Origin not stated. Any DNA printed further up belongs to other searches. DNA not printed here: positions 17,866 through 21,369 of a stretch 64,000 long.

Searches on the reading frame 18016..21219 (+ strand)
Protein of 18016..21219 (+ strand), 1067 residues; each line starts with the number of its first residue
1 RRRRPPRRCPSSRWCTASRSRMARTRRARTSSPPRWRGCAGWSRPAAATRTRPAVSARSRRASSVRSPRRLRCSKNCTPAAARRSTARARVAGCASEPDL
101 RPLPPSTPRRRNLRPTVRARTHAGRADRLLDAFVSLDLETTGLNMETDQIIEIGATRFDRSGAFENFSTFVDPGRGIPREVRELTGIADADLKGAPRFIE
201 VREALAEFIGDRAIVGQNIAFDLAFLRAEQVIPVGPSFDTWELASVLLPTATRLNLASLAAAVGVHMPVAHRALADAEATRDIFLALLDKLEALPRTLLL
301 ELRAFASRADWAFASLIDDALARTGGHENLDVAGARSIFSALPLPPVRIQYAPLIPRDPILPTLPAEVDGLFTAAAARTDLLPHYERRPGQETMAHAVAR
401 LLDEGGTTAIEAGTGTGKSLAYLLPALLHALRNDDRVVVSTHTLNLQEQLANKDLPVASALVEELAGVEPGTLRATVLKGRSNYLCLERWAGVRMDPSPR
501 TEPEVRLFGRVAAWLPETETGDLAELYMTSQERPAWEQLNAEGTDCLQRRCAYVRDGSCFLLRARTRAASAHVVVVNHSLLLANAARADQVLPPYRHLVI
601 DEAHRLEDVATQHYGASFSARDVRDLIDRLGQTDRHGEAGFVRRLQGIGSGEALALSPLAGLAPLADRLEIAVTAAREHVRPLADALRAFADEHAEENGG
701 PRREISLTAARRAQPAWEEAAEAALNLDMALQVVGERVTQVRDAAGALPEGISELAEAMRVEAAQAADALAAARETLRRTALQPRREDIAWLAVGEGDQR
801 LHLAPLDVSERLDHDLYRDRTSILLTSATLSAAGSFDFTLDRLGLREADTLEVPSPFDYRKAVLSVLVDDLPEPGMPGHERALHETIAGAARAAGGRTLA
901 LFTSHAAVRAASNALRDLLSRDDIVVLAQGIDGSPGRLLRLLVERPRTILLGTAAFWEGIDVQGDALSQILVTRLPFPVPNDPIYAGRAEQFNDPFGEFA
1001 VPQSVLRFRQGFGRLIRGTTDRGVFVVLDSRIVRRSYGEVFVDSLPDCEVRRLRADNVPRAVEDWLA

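Call 16: search_protein_families(library=pfam, proteins=[window:18016-21219:+], max_evalue=0.00001)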
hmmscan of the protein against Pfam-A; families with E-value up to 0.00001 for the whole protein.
window:18016-21219:+ (1067 aa): 4 families
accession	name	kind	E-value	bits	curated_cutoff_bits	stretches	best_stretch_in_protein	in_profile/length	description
PF13307.12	Helicase_C_2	-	1.1e-32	113.9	25.3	1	892-1047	6-169/170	Helicase C-terminal domain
PF00929.31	RNase_T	-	4.3e-28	99.4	24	1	134-284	1-164/164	Exonuclease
PF00270.35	DEAD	-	3.9e-11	43.4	26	1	397-452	7-63/167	DEAD/DEAH box helicase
PF01612.26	DNA_pol_A_exo1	-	9.4e-06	26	23.6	0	134-262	23-126/173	3'-5' exonuclease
